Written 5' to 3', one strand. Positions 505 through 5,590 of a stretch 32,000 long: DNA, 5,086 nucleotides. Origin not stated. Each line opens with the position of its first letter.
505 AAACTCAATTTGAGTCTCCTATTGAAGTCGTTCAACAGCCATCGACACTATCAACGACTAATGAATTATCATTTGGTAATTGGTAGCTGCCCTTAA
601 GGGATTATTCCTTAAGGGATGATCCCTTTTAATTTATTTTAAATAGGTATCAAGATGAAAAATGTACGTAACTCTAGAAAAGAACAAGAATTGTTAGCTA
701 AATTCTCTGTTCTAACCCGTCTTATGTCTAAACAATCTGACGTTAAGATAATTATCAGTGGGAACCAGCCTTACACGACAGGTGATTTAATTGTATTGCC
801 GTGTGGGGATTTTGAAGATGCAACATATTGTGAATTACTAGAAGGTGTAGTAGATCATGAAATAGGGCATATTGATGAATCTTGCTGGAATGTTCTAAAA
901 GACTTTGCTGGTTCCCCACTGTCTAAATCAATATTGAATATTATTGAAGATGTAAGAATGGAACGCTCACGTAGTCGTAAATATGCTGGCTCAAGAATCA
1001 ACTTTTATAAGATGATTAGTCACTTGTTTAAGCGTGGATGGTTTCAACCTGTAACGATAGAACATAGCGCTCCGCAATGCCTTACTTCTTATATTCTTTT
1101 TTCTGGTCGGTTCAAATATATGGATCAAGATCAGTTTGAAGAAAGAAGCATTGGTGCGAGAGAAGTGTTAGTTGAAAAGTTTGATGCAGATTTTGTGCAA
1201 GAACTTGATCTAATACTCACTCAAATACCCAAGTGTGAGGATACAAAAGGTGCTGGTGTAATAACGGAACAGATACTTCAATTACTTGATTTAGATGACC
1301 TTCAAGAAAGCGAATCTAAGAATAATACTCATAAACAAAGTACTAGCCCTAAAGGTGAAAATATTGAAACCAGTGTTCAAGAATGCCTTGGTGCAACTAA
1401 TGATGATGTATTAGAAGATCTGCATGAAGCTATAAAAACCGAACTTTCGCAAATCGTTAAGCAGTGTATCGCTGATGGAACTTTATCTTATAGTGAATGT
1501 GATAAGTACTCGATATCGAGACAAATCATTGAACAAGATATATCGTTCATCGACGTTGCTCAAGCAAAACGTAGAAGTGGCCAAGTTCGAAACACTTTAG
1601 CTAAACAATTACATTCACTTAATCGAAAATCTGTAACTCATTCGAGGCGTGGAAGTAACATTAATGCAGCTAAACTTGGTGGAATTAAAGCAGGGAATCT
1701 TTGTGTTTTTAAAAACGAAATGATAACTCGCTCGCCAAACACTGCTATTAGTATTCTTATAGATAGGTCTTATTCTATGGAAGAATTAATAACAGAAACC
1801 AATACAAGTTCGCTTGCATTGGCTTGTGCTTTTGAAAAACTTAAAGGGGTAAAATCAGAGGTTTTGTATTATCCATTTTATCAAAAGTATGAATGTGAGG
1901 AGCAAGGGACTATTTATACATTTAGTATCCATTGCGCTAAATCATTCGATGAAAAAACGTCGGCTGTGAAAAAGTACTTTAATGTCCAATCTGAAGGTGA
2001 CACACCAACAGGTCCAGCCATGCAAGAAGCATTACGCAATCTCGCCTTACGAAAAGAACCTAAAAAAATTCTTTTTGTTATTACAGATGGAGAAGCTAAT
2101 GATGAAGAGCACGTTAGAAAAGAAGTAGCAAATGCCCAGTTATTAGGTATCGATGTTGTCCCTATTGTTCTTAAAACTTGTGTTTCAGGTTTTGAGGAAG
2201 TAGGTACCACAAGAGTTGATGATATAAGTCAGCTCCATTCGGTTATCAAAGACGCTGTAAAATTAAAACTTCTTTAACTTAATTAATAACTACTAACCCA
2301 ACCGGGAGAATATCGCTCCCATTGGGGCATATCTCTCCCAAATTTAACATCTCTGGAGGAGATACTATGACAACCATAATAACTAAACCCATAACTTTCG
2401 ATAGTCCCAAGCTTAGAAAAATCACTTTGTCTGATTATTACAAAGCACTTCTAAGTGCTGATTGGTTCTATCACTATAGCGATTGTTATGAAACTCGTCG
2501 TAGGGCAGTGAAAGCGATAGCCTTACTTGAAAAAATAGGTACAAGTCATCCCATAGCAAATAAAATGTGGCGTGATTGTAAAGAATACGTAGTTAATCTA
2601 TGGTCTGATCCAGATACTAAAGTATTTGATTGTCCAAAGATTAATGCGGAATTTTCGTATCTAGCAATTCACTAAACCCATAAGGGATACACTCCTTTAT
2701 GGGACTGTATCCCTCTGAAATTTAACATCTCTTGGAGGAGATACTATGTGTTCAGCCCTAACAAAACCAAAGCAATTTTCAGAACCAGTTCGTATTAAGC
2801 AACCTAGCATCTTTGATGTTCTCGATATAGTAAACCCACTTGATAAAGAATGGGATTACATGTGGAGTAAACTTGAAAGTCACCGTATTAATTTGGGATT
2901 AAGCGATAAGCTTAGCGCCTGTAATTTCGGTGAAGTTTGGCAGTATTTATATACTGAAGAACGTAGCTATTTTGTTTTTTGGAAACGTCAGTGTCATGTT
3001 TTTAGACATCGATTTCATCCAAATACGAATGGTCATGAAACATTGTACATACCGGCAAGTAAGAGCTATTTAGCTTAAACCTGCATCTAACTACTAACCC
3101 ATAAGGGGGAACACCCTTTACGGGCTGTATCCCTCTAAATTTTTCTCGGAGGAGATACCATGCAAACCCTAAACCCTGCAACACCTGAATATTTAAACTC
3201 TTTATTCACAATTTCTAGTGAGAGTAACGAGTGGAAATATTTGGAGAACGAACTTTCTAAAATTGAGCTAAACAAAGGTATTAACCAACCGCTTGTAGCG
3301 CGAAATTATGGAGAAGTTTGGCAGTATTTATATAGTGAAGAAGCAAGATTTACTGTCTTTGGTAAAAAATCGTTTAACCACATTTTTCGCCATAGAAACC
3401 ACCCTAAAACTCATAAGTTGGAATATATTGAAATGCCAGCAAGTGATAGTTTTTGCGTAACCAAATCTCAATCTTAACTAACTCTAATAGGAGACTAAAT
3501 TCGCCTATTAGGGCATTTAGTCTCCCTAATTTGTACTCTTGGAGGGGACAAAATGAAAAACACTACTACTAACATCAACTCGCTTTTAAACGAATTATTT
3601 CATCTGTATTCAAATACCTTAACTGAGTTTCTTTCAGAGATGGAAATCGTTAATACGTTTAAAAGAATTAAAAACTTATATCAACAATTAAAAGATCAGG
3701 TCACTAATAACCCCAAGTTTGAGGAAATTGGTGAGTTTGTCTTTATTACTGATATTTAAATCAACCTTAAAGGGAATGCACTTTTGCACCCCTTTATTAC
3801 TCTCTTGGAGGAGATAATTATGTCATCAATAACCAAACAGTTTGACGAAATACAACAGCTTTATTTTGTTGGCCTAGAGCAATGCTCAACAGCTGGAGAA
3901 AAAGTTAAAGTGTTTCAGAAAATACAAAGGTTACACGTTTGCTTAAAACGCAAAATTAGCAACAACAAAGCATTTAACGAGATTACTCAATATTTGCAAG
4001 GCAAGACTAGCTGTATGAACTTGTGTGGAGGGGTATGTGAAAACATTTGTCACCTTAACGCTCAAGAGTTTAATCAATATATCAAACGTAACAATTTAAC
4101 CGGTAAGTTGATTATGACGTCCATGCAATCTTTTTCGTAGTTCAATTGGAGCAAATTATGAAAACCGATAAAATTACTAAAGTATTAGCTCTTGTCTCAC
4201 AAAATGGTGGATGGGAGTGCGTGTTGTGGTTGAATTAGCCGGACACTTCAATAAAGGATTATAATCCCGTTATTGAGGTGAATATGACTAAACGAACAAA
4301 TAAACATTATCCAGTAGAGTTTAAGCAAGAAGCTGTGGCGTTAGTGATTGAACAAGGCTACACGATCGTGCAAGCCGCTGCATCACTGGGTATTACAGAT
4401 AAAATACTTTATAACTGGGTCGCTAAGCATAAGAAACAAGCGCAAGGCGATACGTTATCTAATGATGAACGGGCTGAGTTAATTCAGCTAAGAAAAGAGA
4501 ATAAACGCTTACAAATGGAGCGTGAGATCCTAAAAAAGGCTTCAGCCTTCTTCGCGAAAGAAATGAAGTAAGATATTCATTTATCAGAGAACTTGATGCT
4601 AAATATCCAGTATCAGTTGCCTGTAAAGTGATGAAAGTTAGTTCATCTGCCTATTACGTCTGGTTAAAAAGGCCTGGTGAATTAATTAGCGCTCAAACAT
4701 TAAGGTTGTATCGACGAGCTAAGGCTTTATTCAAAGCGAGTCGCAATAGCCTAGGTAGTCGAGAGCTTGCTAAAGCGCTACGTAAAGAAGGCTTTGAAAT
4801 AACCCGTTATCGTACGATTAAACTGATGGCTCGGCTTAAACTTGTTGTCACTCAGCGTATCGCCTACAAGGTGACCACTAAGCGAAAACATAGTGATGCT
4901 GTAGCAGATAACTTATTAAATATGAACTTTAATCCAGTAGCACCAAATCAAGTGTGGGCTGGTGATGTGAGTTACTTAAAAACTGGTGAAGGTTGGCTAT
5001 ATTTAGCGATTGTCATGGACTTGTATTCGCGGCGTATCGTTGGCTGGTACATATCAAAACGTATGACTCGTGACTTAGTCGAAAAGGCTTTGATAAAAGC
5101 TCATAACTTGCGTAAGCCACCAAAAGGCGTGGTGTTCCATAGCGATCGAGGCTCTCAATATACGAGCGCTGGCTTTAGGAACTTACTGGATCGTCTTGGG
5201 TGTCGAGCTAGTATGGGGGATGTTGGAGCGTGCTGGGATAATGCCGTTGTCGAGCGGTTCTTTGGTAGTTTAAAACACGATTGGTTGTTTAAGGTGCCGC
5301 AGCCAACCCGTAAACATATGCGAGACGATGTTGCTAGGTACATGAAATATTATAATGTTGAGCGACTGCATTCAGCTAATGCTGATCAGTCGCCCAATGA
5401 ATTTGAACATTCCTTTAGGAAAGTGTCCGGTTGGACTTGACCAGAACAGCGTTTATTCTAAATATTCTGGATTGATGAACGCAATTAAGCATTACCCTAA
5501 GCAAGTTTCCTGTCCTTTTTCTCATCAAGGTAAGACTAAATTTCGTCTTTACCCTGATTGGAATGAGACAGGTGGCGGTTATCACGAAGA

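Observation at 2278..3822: Covarying hairpin / decoy-SD / anti-SD / SD leader repeated in front of consecutive small ORFs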

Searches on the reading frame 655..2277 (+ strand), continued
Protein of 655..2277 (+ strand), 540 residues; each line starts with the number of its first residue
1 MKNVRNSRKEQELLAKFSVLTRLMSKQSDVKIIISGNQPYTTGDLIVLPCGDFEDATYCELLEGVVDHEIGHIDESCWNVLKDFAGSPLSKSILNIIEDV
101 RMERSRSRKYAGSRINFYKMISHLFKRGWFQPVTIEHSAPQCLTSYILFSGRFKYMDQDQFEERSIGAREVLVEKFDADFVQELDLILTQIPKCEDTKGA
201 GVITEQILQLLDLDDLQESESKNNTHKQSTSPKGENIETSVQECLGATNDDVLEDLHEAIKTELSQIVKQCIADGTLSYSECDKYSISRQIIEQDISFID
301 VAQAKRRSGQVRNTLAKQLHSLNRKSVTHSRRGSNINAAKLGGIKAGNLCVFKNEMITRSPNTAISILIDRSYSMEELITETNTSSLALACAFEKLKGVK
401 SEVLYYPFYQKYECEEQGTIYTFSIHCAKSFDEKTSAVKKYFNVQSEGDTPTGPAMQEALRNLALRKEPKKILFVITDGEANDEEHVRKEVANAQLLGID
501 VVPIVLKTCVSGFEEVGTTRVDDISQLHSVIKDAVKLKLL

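Call 90: get_annotated_region(hit=H47, flank=10000)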
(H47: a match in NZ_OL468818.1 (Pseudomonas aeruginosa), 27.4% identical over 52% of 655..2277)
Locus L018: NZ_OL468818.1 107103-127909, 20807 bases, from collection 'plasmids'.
description: Pseudomonas aeruginosa strain S810 plasmid pS810b, complete sequence
organism: Pseudomonas aeruginosa (NCBI taxid 287)
taxonomy: Bacteria; Pseudomonadota; Gammaproteobacteria; Pseudomonadales; Pseudomonadaceae; Pseudomonas; Pseudomonas aeruginosa
host: -; source: -; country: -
typing (MOB-suite, as given by PLSDB): conjugative; replicon IncP,rep_cluster_1088; relaxase MOBH; mating-pair formation MPF_F
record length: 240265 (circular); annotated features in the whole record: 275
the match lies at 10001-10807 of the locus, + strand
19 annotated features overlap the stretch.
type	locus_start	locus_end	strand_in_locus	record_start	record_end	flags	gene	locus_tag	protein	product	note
predicted_resistance_gene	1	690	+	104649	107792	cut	silA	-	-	Cu(+)/Ag(+) efflux RND transporter permease subunit SilA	predicted by amrfinderplus; class COPPER/SILVER; identity 98.66%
CDS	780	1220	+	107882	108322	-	-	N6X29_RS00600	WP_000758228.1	DUF411 domain-containing protein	-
predicted_resistance_gene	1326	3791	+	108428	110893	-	silP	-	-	Ag(+)-translocating P-type ATPase SilP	predicted by amrfinderplus; class SILVER; identity 95.14%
CDS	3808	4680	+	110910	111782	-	-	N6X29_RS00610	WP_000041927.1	hypothetical protein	-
CDS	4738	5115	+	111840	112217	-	-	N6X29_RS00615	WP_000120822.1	hypothetical protein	-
CDS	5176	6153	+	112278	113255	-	-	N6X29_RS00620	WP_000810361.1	hypothetical protein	-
CDS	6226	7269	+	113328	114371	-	-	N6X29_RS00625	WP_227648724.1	AAA family ATPase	-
CDS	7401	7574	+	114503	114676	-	-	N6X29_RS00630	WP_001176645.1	hypothetical protein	-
CDS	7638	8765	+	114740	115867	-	-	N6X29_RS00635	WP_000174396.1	DUF3150 domain-containing protein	-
CDS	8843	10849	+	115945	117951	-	-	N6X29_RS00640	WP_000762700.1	VWA domain-containing protein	-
CDS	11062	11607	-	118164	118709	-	-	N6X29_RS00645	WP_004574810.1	recombinase family protein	GO:0006310 - DNA recombination [Evidence IEA]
CDS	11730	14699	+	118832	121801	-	-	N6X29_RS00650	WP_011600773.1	Tn3 family transposase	-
CDS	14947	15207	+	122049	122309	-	-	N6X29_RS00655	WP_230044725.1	hypothetical protein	-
CDS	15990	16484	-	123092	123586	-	mobI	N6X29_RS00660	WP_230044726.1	conjugative transfer protein MobI(A/C)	-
CDS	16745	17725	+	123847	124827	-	-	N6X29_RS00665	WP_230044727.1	ParM/StbA family protein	GO:0030541 - plasmid partitioning [Evidence IEA]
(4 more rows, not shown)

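Call 91: get_annotated_region(hit=H53, flank=10000)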
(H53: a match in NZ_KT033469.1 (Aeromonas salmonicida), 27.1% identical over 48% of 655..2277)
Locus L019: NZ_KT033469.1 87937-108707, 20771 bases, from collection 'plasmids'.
description: Aeromonas salmonicida subsp. salmonicida strain 01-B522 plasmid pAsa4b, complete sequence
organism: Aeromonas salmonicida (NCBI taxid 29491)
taxonomy: Bacteria; Pseudomonadota; Gammaproteobacteria; Aeromonadales; Aeromonadaceae; Aeromonas; Aeromonas salmonicida
host: -; source: -; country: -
typing (MOB-suite, as given by PLSDB): conjugative; replicon rep_cluster_71; relaxase MOBH,MOBH; mating-pair formation MPF_F
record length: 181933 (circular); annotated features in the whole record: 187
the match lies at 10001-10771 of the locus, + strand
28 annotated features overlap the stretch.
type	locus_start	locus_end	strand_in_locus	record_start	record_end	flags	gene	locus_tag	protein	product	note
CDS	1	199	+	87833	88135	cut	-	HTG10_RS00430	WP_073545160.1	hypothetical protein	-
CDS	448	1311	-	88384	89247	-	-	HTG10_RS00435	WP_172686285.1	hypothetical protein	-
CDS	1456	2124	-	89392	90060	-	-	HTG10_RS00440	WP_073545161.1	hypothetical protein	-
CDS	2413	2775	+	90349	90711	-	-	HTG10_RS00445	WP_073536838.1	hypothetical protein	-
CDS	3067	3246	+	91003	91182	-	-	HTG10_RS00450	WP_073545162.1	hypothetical protein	-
CDS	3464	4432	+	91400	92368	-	-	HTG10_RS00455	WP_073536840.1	AAA family ATPase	-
CDS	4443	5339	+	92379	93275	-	-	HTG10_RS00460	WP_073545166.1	hypothetical protein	-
CDS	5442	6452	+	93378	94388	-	bet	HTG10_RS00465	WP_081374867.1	phage recombination protein Bet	GO:0006259 - DNA metabolic process [Evidence IEA]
CDS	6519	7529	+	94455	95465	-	-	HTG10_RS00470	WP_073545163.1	lambda-exonuclease family protein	-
CDS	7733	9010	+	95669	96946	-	-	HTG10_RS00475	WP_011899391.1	DUF3150 domain-containing protein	-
CDS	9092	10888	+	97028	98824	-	-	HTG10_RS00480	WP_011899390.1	VWA domain-containing protein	-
CDS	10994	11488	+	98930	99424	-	-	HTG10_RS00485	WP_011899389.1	hypothetical protein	-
CDS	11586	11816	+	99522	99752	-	-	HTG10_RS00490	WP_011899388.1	hypothetical protein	-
CDS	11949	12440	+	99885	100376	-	-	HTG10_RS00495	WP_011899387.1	DUF3085 domain-containing protein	-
CDS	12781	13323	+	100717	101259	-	-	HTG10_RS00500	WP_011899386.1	hypothetical protein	-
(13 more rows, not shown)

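Call 92: get_annotated_region(hit=H18, flank=10000)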
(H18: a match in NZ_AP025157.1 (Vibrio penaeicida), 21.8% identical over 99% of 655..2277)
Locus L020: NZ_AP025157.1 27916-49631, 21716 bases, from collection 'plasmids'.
description: Vibrio penaeicida strain TUMSAT-OK2 plasmid pTUMSAT-OK2, complete sequence
organism: Vibrio penaeicida (NCBI taxid 104609)
taxonomy: Bacteria; Pseudomonadota; Gammaproteobacteria; Vibrionales; Vibrionaceae; Vibrio; Vibrio penaeicida
host: -; source: Penaeus japonicus; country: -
typing (MOB-suite, as given by PLSDB): conjugative; replicon rep_cluster_1134; relaxase MOBH; mating-pair formation MPF_F
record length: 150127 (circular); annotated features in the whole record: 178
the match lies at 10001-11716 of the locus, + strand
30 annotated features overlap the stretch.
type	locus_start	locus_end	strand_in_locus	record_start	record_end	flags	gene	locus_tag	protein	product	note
CDS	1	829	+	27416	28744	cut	-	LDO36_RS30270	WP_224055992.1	hypothetical protein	-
CDS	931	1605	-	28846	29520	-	-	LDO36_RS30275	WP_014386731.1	DUF1845 domain-containing protein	-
CDS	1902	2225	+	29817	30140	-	-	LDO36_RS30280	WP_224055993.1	hypothetical protein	-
CDS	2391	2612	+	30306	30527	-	-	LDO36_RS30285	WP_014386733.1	hypothetical protein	-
CDS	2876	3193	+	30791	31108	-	-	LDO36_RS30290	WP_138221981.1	hypothetical protein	-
CDS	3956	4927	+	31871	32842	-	-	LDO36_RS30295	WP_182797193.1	AAA family ATPase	-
CDS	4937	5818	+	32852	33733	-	-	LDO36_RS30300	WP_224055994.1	hypothetical protein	-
CDS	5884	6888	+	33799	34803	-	bet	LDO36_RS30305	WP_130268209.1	phage recombination protein Bet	GO:0006259 - DNA metabolic process [Evidence IEA]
CDS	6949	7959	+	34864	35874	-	-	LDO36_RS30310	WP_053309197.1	lambda-exonuclease family protein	-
CDS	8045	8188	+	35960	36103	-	-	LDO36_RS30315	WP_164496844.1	hypothetical protein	-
CDS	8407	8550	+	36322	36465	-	-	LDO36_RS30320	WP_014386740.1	hypothetical protein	-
CDS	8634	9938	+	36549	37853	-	-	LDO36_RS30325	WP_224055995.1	DUF3150 domain-containing protein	-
CDS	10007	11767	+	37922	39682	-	-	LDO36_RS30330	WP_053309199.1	VWA domain-containing protein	-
CDS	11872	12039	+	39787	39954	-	-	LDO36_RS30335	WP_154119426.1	hypothetical protein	-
CDS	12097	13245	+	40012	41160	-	-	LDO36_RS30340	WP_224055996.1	phosphohydrolase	-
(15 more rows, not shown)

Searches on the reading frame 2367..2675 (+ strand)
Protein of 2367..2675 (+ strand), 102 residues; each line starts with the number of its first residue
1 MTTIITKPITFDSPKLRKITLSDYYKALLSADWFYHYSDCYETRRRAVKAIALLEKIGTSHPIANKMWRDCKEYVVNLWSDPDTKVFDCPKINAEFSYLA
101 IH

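Call 6: search_protein_families(library=pfam, proteins=[window:2367-2675:+], max_evalue=0.01)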
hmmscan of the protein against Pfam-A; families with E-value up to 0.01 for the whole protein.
window:2367-2675:+ (102 aa): 0 families

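Call 77: search_protein_families(library=phrogs, proteins=[window:2367-2675:+], max_evalue=0.01)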
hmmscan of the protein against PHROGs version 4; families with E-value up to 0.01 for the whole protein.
window:2367-2675:+ (102 aa): 0 families

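Call 78: search_protein_families(library=ncbifam, proteins=[window:2367-2675:+], max_evalue=0.01)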
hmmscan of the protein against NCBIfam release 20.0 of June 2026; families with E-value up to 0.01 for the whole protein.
window:2367-2675:+ (102 aa): 0 families

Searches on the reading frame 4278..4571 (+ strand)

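Call 6: search_protein_families(library=pfam, proteins=[window:4278-4571:+], max_evalue=0.01)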
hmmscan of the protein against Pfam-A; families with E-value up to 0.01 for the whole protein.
window:4278-4571:+ (97 aa): 4 families
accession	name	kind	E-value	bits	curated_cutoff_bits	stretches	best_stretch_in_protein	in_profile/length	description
PF01527.26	HTH_Tnp_1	-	5.5e-15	55.8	24.1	1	6-80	2-72/75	Transposase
PF13518.12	HTH_28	-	0.00021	21.7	25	1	15-50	1-35/52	Helix-turn-helix domain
PF13384.12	HTH_23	-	0.00024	21.3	24.6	1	16-50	7-40/50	Homeodomain-like domain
PF06056.18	Terminase_5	-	0.0092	16.3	20.3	0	26-56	12-42/58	Putative ATPase subunit of terminase (gpP-like)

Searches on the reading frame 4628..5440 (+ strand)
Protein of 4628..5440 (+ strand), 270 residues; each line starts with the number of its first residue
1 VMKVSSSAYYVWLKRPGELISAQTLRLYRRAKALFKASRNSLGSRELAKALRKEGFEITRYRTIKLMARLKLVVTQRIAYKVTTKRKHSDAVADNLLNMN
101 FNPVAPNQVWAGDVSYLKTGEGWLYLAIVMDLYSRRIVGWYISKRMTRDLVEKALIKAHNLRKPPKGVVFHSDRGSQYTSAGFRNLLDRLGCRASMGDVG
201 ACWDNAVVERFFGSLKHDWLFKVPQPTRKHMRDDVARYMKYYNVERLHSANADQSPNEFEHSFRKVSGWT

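Call 6: search_protein_families(library=pfam, proteins=[window:4628-5440:+], max_evalue=0.01)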
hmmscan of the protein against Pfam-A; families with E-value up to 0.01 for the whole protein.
window:4628-5440:+ (270 aa): 4 families
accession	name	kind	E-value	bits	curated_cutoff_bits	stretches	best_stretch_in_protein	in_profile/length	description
PF00665.32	rve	-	1.4e-27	96.4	32.6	1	105-202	3-102/102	Integrase core domain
PF13683.12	rve_3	-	1.4e-13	50.9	26.5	1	191-256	2-67/67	Integrase core domain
PF13276.12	HTH_21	-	6.3e-07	30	28.1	1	26-77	5-57/60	HTH-like domain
PF13333.12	rve_2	-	8.8e-07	29.4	22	1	209-261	1-53/56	Integrase core domain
